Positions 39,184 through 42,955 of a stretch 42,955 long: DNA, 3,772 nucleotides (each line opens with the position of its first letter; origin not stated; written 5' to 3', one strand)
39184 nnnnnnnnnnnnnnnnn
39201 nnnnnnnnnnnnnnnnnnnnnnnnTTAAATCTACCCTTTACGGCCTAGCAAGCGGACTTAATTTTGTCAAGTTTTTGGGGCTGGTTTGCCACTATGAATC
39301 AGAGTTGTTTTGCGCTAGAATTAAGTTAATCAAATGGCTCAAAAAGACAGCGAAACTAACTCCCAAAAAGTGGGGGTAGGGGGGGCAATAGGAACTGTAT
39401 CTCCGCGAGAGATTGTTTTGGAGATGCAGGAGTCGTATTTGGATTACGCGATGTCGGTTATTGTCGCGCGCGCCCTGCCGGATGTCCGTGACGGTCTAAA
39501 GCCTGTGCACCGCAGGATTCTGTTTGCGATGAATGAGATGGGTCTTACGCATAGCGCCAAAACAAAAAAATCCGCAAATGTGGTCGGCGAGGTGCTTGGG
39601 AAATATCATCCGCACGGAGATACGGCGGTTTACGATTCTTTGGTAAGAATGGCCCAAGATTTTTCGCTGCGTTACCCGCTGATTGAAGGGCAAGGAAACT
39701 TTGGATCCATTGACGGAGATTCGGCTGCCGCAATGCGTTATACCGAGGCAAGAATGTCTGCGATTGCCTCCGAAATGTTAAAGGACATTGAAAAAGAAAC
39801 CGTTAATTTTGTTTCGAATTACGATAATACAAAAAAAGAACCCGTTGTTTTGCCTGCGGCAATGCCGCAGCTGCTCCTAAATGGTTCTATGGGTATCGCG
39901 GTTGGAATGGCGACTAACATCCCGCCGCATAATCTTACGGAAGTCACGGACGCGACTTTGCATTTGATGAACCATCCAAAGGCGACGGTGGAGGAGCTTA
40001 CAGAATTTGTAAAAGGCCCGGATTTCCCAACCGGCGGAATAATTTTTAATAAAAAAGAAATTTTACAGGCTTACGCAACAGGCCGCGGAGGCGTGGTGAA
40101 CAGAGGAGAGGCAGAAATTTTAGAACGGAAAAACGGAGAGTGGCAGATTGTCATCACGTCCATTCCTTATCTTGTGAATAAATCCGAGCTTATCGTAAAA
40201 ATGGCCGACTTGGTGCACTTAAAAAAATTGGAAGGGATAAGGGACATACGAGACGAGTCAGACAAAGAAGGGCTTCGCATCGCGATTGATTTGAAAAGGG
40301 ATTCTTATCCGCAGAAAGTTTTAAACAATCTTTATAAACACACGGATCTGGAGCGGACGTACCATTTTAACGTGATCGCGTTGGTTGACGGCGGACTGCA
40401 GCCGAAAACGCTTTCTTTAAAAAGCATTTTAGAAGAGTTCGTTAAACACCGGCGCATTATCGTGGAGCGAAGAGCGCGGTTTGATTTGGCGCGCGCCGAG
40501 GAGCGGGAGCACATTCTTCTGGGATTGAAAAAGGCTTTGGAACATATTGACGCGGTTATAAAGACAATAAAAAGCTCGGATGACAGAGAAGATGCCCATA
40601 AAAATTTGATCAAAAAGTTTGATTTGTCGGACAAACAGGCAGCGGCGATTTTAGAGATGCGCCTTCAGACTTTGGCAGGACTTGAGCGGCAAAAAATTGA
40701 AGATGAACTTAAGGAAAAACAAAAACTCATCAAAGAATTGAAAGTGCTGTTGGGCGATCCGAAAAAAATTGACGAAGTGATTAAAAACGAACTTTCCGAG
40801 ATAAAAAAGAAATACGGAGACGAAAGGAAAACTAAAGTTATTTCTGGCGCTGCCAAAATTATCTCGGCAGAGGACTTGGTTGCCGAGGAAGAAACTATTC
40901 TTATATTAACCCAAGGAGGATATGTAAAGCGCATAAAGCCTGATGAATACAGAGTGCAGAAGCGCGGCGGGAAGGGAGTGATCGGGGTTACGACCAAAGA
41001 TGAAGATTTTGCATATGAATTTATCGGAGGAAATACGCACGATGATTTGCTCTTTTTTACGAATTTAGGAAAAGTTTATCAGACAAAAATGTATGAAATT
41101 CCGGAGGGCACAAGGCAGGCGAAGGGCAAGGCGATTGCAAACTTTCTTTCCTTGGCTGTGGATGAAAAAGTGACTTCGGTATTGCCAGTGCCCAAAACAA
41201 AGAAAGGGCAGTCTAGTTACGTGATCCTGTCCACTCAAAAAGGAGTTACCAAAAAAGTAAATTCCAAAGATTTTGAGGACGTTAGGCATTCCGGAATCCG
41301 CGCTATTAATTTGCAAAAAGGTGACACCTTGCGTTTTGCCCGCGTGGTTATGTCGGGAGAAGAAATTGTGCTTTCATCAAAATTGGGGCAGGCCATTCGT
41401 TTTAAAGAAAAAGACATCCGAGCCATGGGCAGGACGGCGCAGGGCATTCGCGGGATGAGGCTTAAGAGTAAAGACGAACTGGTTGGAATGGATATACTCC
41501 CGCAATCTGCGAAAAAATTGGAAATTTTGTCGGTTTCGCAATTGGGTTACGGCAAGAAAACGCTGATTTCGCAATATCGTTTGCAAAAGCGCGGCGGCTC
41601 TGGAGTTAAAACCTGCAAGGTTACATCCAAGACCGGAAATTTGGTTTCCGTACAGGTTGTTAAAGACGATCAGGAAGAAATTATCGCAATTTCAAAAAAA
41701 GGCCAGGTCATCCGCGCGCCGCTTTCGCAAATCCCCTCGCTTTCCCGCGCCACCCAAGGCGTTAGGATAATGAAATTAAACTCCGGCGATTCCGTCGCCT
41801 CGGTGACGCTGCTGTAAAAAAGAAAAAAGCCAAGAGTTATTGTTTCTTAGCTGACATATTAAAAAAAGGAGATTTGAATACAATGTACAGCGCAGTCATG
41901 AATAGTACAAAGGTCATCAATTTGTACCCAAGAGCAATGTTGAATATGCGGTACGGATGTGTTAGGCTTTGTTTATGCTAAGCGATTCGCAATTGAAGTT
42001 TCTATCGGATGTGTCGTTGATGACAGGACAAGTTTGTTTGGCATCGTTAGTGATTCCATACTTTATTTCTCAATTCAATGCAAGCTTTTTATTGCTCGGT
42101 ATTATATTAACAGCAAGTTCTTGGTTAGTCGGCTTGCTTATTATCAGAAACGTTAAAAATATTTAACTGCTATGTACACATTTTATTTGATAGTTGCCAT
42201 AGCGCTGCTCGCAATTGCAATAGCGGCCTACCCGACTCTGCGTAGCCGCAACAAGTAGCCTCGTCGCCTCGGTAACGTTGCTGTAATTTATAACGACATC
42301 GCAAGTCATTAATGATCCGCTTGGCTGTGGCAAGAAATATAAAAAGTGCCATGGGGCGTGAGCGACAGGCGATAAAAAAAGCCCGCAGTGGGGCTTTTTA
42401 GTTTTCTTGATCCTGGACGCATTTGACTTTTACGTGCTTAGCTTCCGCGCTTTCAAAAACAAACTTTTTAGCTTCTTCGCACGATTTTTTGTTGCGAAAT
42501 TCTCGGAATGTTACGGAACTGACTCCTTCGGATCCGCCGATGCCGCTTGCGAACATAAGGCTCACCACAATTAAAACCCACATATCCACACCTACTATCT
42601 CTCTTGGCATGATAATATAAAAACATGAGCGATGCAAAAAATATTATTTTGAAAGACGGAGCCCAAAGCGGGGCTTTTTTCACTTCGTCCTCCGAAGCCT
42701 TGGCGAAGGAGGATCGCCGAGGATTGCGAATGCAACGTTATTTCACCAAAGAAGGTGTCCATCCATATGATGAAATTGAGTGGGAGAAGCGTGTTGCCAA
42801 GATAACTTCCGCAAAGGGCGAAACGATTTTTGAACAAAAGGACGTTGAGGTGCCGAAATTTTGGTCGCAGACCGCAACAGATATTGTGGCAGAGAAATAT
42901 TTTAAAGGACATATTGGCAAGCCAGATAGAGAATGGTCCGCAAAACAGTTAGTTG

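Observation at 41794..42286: gyrA 3'-end relic flanking a 445-bp insert of three tiny ORFs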

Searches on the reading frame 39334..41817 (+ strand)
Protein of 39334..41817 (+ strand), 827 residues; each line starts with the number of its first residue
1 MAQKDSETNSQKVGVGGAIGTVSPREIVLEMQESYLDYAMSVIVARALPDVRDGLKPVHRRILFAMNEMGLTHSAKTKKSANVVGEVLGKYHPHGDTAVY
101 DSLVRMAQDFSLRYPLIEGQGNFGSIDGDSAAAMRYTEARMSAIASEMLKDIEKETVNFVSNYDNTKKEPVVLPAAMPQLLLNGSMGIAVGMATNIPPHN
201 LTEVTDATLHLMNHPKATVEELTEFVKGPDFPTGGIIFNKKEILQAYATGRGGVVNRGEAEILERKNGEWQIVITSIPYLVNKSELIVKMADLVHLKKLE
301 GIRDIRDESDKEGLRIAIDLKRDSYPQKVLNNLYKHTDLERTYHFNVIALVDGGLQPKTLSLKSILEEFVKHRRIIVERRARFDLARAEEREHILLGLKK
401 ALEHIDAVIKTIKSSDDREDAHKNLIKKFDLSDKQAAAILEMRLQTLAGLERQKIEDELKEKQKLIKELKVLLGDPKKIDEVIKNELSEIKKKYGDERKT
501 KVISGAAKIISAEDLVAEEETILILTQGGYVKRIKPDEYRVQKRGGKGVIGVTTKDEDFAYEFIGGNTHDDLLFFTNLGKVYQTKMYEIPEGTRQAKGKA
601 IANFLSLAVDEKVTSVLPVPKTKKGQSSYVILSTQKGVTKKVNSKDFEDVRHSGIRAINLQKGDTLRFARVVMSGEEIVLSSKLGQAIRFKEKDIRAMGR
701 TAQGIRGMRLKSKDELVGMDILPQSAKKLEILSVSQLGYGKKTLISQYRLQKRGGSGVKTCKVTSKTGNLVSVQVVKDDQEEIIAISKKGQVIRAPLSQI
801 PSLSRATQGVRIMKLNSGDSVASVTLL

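Call 11: find_encoding_contigs(protein=window:39334-41817:+, flank=10000, max_places=10)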
Protein window:39334-41817:+ (827 aa): 12 contigs read that carry it; 5 places shown.
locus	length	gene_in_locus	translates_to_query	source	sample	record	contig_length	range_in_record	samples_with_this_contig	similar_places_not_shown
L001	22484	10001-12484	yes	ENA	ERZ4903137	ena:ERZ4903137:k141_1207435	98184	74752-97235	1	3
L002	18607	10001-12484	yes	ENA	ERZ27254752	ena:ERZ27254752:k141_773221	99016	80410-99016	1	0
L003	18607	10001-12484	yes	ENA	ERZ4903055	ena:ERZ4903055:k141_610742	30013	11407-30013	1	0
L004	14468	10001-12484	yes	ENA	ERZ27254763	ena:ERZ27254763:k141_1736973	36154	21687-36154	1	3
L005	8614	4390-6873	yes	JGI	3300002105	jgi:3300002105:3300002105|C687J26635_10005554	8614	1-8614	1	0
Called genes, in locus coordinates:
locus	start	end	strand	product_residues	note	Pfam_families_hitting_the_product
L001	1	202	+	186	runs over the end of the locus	-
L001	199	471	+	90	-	-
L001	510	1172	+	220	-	PF01797:Y1_Tnp (weak)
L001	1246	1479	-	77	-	-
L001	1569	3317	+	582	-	PF05157:MshEN, PF00437:T2SSE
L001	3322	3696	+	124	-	PF00072:Response_reg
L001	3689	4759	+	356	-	PF00437:T2SSE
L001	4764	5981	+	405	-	PF28597:T2SSF_N, PF00482:T2SSF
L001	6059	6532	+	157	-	PF07963:N_methyl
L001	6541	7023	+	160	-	PF07963:N_methyl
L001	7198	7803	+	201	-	PF01478:Peptidase_A24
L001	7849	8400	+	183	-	-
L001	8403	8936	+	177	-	-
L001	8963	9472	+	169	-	-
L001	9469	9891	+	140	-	-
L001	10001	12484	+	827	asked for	PF00521:DNA_topoisoIV, PF03989:DNA_gyraseA_C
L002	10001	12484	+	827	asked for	PF00521:DNA_topoisoIV, PF03989:DNA_gyraseA_C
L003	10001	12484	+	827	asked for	PF00521:DNA_topoisoIV, PF03989:DNA_gyraseA_C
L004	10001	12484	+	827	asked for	PF00521:DNA_topoisoIV, PF03989:DNA_gyraseA_C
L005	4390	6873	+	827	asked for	PF00521:DNA_topoisoIV, PF03989:DNA_gyraseA_C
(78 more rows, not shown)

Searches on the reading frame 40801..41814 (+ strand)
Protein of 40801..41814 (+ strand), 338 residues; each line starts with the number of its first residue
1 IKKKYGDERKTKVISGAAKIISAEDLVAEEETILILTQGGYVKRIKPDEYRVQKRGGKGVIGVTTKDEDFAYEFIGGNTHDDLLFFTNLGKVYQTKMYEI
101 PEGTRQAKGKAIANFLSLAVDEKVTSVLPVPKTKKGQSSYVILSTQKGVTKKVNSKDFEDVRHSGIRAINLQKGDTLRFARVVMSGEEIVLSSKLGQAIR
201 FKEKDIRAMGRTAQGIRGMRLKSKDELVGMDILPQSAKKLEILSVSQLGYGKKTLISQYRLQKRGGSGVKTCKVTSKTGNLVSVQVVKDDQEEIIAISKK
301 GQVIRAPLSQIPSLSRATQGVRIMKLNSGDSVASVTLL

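Call 14: find_related_loci(query=window:40801-41814:+, collection=genome_contigs, flank=6000)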
Query window:40801-41814:+ (338 aa) in genome_contigs; peptide patterns used: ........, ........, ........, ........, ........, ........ (x = any residue, [..] = any of these).
599 stretches matched a pattern (row limit reached: there are more); 494 encode a relative of the query (tblastn E <= 1e-3); the best 80 are kept; 80 distinct loci.
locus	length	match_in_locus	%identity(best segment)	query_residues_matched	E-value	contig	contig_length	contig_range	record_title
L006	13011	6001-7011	92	2-338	0e+0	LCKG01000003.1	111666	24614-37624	MAG: Parcubacteria group bacterium GW2011_GWC1_45_13 UW93_C0003, whole genome shotgun sequence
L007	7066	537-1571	89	1-338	0e+0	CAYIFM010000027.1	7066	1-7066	MAG TPA_asm: uncultured Candidatus Saccharibacteria bacterium isolate ERP119705_co18_8 genome assembly, contig: NODE_141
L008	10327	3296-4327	84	2-338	0e+0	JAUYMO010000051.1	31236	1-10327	MAG: Candidatus Giovannonibacteria bacterium isolate C24_metabat.bin.89 C24_k141_409906, whole genome shotgun sequence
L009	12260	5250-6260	85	2-338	0e+0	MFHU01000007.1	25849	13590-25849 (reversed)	MAG: Candidatus Giovannonibacteria bacterium RIFCSPHIGHO2_12_FULL_44_22 rifcsphigho2_12_scaffold_2526, whole genome shot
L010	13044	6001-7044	78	1-338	3e-178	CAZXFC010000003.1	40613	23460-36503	MAG TPA_asm: uncultured Candidatus Saccharibacteria bacterium isolate SRP269290_co1_801 genome assembly, contig: NODE_98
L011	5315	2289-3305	73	1-338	2e-171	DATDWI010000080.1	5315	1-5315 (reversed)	MAG TPA_asm: Candidatus Paceibacterota bacterium isolate SMAG_U8106 k141_107797, whole genome shotgun sequence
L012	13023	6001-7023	74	1-338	3e-169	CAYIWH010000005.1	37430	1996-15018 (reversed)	MAG TPA_asm: uncultured Candidatus Saccharibacteria bacterium isolate ERP119705_co3_559 genome assembly, contig: NODE_11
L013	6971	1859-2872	57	1-338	4e-128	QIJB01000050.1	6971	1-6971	MAG: Candidatus Campbellbacteria bacterium isolate SZUA-82 Ga0063293_10014663, whole genome shotgun sequence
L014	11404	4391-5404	57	1-338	3e-127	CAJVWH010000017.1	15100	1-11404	TPA_asm: uncultured bacterium isolate DRR093004_bin.40_MetaBAT_v2.12.1_MAG genome assembly, contig: NODE_2243_length_151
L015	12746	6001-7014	58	1-338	3e-124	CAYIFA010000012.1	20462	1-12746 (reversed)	MAG TPA_asm: uncultured Candidatus Saccharibacteria bacterium isolate ERP119705_co1_703 genome assembly, contig: NODE_28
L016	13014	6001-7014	56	1-338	3e-121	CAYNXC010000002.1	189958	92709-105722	MAG TPA_asm: uncultured Candidatus Saccharibacteria bacterium isolate binchicken_co277_39 genome assembly, contig: NODE_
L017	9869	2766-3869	53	1-338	6e-121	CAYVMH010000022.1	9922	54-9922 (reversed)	MAG TPA_asm: uncultured Candidatus Saccharibacteria bacterium isolate binchicken_co21_255 genome assembly, contig: NODE_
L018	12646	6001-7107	56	1-338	4e-119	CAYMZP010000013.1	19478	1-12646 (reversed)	MAG TPA_asm: uncultured Candidatus Saccharibacteria bacterium isolate SRP329715_co2_49 genome assembly, contig: NODE_550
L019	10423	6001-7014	54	1-338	1e-118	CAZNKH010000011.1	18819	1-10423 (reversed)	MAG TPA_asm: uncultured Candidatus Saccharibacteria bacterium isolate binchicken_co115_319 genome assembly, contig: NODE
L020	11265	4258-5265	54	5-338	3e-118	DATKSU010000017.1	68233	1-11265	MAG TPA_asm: Candidatus Paceibacterota bacterium isolate SMAG_U14062 k141_261728, whole genome shotgun sequence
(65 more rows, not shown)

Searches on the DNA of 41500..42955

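Call 97: search_rna_families(source=window, start=41500, end=42955, threshold=evalue, max_evalue=1)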
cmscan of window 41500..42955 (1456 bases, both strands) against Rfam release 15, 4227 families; matches with E-value up to 1: 2.
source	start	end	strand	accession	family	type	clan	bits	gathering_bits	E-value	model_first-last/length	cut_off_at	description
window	42372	42475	-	RF01859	Phe_leader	Cis-reg; leader;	-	24.4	55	0.24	1-125/125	no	Phenylalanine leader peptide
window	42339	42432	-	RF01770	rimP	Cis-reg; leader;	-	24.1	47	0.32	1-102/102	no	Gammaprotebacteria rimP leader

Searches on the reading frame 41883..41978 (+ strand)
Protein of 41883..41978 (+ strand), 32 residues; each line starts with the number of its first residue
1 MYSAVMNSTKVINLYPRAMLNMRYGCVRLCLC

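Call 19: search_protein_families(library=pfam, proteins=[window:41883-41978:+], max_evalue=0.01)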
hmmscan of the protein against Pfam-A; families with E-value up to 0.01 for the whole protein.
window:41883-41978:+ (32 aa): 0 families

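Call 96: search_protein_families(library=pfam, proteins=[window:41883-41978:+], max_evalue=0.1)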
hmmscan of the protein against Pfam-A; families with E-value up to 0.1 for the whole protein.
window:41883-41978:+ (32 aa): 0 families
